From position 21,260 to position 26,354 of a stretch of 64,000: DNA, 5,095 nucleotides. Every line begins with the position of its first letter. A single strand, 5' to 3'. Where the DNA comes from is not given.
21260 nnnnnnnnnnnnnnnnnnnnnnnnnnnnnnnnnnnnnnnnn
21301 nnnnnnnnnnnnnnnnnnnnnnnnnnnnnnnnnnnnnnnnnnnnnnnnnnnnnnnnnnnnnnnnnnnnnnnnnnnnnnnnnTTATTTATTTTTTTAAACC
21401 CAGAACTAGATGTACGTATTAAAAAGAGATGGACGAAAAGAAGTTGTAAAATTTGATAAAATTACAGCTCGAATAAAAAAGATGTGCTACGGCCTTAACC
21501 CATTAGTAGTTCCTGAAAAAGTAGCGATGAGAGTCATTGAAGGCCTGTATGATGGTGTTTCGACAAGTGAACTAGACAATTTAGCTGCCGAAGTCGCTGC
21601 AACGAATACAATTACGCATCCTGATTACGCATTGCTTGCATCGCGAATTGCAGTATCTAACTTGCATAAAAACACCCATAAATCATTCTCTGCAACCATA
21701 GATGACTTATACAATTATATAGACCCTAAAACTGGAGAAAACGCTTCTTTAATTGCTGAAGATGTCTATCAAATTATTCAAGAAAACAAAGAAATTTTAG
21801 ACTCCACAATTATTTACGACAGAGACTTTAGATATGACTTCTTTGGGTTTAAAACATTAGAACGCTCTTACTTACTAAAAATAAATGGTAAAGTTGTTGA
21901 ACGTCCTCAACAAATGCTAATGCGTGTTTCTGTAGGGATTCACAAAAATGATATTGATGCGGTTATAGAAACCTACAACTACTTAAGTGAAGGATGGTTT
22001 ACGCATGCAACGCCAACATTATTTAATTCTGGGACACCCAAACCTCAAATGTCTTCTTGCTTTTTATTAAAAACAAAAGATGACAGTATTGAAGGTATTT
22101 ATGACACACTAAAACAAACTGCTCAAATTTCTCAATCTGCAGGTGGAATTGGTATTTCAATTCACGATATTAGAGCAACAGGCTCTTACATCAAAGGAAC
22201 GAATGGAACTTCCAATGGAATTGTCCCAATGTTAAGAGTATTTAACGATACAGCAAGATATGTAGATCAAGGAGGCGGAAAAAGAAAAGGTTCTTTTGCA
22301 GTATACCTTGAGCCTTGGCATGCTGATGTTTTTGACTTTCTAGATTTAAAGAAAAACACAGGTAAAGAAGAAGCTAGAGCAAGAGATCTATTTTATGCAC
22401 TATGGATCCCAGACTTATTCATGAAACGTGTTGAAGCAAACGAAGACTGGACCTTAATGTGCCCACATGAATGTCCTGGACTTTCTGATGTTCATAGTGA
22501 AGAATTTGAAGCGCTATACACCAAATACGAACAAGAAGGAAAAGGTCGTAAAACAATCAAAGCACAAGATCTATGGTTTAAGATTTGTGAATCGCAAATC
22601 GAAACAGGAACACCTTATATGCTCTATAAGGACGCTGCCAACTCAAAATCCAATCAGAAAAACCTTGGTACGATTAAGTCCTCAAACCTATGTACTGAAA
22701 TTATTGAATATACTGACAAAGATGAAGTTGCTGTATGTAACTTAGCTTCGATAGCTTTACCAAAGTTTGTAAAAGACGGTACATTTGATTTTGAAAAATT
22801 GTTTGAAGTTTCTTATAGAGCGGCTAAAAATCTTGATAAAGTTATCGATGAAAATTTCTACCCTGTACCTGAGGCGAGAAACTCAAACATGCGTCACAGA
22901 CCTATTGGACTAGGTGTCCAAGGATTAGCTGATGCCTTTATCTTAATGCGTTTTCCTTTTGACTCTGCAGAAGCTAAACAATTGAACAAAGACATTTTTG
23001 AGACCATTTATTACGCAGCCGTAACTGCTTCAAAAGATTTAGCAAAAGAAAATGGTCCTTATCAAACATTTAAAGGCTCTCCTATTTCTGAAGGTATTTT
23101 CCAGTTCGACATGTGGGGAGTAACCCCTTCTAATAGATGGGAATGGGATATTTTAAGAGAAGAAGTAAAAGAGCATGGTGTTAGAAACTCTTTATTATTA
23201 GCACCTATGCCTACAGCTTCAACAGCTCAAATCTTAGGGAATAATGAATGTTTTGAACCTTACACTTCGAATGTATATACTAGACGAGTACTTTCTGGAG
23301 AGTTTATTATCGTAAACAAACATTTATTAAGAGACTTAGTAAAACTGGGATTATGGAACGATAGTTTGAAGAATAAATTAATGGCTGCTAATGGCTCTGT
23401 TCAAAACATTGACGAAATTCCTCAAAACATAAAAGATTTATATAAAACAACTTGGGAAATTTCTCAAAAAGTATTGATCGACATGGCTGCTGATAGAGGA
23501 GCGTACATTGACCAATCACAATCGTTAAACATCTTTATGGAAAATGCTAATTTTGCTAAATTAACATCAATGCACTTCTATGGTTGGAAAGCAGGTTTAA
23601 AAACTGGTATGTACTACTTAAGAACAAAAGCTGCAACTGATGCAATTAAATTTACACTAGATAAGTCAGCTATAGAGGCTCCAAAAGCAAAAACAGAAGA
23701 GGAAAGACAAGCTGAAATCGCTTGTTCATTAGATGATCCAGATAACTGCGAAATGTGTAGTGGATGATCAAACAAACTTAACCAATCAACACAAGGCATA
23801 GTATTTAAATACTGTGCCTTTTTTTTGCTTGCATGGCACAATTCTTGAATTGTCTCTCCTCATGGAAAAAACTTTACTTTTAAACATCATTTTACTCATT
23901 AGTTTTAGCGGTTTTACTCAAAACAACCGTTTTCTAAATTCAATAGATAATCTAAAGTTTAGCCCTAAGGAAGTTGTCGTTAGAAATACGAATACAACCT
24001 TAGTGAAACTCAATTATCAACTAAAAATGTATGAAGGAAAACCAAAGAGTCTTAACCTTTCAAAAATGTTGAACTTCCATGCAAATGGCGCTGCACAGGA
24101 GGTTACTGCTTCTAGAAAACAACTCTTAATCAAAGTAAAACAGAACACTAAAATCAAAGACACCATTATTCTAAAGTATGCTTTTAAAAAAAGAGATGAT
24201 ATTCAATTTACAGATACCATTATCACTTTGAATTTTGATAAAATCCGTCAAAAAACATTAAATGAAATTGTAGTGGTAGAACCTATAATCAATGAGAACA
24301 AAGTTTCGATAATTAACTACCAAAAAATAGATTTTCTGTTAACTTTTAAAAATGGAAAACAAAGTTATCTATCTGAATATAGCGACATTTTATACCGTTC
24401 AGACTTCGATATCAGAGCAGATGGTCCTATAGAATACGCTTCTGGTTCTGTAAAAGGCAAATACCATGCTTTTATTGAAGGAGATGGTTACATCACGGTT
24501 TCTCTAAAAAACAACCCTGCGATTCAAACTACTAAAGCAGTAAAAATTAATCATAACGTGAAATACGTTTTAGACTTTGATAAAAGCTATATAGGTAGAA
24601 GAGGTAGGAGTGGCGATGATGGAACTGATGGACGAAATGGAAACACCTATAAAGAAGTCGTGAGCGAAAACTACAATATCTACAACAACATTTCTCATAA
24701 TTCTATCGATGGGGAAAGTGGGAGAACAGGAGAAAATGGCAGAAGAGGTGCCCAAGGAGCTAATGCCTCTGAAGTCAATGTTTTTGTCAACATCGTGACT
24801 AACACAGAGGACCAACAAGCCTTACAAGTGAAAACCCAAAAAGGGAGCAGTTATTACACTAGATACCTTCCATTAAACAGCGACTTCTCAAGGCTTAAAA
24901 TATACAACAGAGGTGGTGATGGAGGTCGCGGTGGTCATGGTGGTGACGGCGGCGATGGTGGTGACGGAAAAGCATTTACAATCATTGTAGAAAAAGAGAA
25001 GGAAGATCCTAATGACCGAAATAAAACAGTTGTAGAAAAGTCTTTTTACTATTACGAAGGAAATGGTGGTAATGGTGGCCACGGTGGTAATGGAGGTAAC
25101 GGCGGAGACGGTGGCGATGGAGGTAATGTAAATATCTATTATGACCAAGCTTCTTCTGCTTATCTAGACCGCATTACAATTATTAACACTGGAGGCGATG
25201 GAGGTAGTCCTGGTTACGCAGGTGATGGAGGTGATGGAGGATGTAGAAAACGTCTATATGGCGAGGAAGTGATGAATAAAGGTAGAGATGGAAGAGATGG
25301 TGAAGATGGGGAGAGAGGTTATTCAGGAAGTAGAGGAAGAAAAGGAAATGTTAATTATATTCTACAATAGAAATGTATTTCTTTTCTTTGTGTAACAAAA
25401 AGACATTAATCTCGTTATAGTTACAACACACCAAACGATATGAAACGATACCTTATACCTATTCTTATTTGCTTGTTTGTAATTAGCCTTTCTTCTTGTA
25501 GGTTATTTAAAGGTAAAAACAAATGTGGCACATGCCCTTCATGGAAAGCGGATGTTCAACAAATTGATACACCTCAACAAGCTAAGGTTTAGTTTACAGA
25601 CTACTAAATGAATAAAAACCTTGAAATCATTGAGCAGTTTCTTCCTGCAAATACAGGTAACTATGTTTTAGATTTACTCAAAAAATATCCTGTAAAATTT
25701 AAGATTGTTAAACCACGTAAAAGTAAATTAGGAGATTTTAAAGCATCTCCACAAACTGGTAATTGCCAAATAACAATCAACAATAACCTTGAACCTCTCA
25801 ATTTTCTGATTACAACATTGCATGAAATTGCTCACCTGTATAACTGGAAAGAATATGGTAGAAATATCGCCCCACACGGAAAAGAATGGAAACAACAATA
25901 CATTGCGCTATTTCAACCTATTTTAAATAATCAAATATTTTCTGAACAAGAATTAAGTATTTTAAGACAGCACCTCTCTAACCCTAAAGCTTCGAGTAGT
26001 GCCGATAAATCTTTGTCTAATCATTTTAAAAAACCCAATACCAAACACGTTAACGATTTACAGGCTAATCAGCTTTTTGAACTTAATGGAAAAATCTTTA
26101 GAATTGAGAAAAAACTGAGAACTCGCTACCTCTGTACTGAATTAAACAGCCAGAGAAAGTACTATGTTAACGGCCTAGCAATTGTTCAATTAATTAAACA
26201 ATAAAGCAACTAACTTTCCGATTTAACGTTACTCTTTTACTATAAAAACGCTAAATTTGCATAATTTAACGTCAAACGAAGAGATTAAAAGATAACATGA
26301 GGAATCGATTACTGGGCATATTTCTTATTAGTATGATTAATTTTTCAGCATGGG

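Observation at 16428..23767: Two divergent class I ribonucleotide reductase operons, one with the ATP-cone moved from NrdA to NrdB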

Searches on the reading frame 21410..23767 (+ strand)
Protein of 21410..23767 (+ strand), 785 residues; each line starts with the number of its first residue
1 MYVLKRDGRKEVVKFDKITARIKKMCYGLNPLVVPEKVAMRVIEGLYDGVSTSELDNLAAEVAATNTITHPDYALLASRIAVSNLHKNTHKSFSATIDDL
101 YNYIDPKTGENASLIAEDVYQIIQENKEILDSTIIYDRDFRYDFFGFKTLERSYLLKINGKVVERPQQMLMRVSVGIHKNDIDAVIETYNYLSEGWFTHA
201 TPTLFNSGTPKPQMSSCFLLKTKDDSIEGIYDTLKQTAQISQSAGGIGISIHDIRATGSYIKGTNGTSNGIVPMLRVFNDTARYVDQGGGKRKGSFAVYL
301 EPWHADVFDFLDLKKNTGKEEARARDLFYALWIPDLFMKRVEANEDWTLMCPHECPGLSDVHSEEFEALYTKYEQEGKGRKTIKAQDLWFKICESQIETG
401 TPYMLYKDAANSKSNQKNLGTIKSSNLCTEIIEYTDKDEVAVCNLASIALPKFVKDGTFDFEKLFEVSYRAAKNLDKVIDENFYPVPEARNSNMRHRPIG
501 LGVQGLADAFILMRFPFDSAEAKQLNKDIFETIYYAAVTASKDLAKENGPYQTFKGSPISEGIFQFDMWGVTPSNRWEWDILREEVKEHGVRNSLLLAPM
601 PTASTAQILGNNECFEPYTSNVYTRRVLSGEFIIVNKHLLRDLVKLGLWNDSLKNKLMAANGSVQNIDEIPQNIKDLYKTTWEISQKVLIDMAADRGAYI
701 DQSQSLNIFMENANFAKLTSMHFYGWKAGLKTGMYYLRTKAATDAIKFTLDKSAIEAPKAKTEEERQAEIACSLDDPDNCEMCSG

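Call 3: search_protein_families(library=pfam, proteins=[window:21410-23767:+], max_evalue=0.01)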
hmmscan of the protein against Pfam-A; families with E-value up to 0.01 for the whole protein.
window:21410-23767:+ (785 aa): 3 families
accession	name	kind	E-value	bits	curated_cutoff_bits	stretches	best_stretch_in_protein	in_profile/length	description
PF02867.20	Ribonuc_red_lgC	-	3.8e-224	745.6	23.9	1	215-736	1-523/523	Ribonucleotide reductase, barrel domain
PF00317.26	Ribonuc_red_lgN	-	7.5e-23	80.8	28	1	141-211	2-76/77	Ribonucleotide reductase, all-alpha domain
PF03477.21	ATP-cone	-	1.6e-14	54.6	25.8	1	1-87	1-87/88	ATP cone domain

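Call 4: search_protein_families(library=ncbifam, proteins=[window:21410-23767:+], max_evalue=0.01)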
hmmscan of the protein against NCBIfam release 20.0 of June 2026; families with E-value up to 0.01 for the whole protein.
window:21410-23767:+ (785 aa): 21 families
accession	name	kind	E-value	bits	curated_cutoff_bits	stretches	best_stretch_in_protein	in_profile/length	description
TIGR02506.1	NrdE_NrdA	equivalog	1.8e-222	740.2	341.05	1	145-740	2-616/616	ribonucleoside-diphosphate reductase subunit alpha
NF005544.0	PRK07207.1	equivalog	4e-211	703.4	965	1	3-783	151-964/965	ribonucleoside-diphosphate reductase subunit alpha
NF009029.0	PRK12365.1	equivalog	1.3e-168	563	1350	1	3-751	238-1005/1046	ribonucleoside-diphosphate reductase subunit alpha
NF005101.0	PRK06539.1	equivalog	2.7e-152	508.6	988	1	2-750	4-771/822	ribonucleoside-diphosphate reductase subunit alpha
NF006279.0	PRK08447.1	equivalog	5.8e-146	488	1082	3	1-437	2-435/789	ribonucleoside-diphosphate reductase subunit alpha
NF006665.0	PRK09209.1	equivalog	1.2e-129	433.8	1057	2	7-624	16-663/761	ribonucleoside-diphosphate reductase subunit alpha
NF005483.0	PRK07088.1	equivalog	2e-119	399.9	1214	3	63-435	77-465/764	ribonucleoside-diphosphate reductase subunit alpha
NF006577.0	PRK09102.1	equivalog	3.3e-118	395.5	620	2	131-557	14-416/604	ribonucleoside-diphosphate reductase subunit alpha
NF009028.0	PRK12364.1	equivalog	5.2e-118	395.2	1377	2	64-620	158-741/842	ribonucleoside-diphosphate reductase subunit alpha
TIGR02504.1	NrdJ_Z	equivalog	4e-99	332.8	399.95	1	149-732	4-592/606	adenosylcobalamin-dependent ribonucleoside-diphosphate reductase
NF006578.0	PRK09103.1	equivalog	1.9e-90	303.9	813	1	1-625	5-645/761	class 1a ribonucleoside-diphosphate reductase subunit alpha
NF006417.0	PRK08665.1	equivalog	8.5e-88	295.4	961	1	149-762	19-589/759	vitamin B12-dependent ribonucleotide reductase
NF005010.0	PRK06406.1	subfamily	3.1e-77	260.5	1125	2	180-746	214-724/771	vitamin B12-dependent ribonucleotide reductase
TIGR04170.1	RNR_1b_NrdE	exception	2.6e-73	247.4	750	2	132-625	75-596/698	class 1b ribonucleoside-diphosphate reductase subunit alpha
TIGR02510.1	NrdE-prime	equivalog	7.1e-68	229.5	602.25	3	586-749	386-551/560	ribonucleoside-diphosphate reductase subunit alpha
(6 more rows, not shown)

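Call 14: search_solved_structures(query=window:21410-23767:+, show_alignments=1)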
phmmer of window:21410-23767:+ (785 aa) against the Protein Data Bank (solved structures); distinct sequences matched with E-value up to 0.001: 33.
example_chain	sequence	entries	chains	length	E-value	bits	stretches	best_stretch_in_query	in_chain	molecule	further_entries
3hnc_A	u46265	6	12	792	0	1269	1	1-784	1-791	Ribonucleoside-diphosphate reductase large subunit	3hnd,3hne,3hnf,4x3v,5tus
5d1y_A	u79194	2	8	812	0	1268.9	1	1-784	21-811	Ribonucleoside-diphosphate reductase large subunit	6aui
1zyz_A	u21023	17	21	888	0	1189.3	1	1-755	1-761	Ribonucleoside-diphosphate reductase large chain 1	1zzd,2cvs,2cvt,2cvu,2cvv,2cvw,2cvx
3tb9_A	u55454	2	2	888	0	1186.6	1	1-755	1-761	Ribonucleoside-diphosphate reductase large chain 1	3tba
3s8a_A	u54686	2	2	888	0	1186.5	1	1-755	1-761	Ribonucleoside-diphosphate reductase large chain 1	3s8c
2wgh_A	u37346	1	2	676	0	1132.7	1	74-741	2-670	RIBONUCLEOSIDE-DIPHOSPHATE REDUCTASE LARGE SUBUNIT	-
6l3r_A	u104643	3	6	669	0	1130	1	74-740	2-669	Ribonucleoside-diphosphate reductase large subunit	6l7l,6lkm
5im3_A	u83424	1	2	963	1.9e-167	562.2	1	4-783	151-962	Ribonucleoside-diphosphate reductase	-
7agj_A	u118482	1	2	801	3.9e-111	375.9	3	1-353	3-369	Ribonucleoside-diphosphate reductase subunit alpha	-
8vhp_A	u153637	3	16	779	5.7e-74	253.1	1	2-622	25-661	Ribonucleoside-diphosphate reductase 1 subunit alpha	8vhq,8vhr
4r1r_A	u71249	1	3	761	7e-74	252.8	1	2-622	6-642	RIBONUCLEOTIDE REDUCTASE R1 PROTEIN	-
2r1r_A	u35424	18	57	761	9.6e-74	252.3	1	2-622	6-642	RIBONUCLEOTIDE REDUCTASE R1 PROTEIN | RIBONUCLEOSIDE-DIPHOSPHATE REDUCTASE 1 SUBUNIT ALPHA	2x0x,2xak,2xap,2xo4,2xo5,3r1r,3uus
1rlr_A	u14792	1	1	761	9.9e-74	252.3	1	2-622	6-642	RIBONUCLEOTIDE REDUCTASE PROTEIN R1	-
1r1r_A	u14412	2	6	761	1.1e-73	252.2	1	2-622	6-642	RIBONUCLEOTIDE REDUCTASE R1 PROTEIN | RIBONUCLEOSIDE-DIPHOSPHATE REDUCTASE 1 SUBUNIT ALPHA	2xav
2xaw_A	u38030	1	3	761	1.1e-73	252.1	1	2-623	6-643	RIBONUCLEOSIDE-DIPHOSPHATE REDUCTASE 1 SUBUNIT ALPHA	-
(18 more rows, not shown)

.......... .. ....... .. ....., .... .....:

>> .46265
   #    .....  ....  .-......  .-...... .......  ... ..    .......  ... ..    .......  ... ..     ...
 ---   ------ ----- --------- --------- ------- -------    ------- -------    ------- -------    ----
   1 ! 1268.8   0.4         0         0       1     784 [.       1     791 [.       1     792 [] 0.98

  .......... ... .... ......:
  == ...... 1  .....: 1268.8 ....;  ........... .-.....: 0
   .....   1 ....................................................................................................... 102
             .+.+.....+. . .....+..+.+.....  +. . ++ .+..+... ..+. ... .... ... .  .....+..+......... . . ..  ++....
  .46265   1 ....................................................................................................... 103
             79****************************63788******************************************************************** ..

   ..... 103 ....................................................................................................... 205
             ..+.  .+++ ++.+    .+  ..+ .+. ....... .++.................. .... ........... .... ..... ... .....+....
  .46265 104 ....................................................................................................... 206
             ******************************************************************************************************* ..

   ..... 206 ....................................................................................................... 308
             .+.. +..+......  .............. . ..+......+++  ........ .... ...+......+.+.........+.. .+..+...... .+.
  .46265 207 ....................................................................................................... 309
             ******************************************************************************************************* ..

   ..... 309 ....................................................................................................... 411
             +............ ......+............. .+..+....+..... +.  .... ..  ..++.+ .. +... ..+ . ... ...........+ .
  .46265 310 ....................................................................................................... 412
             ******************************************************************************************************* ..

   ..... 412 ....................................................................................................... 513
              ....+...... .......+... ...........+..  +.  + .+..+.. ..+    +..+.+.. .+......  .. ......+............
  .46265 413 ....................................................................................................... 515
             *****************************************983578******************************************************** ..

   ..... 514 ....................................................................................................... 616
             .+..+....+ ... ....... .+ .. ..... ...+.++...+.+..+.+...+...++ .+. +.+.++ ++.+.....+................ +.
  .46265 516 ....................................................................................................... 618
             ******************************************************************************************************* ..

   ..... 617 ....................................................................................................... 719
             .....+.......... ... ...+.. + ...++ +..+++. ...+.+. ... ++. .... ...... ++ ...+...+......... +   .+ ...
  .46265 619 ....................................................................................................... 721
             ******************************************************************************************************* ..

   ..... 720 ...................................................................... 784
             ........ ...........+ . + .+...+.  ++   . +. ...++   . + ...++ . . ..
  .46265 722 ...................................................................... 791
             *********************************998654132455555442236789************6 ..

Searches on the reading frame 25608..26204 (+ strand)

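Call 45: search_protein_families(library=pfam, proteins=[window:25608-26204:+], max_evalue=0.01)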
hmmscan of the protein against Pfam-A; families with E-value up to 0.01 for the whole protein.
window:25608-26204:+ (198 aa): 1 family
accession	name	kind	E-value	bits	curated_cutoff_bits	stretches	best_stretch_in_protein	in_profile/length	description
PF10263.15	SprT-like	-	7.4e-07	29.4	25.6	1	46-97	38-91/108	SprT-like family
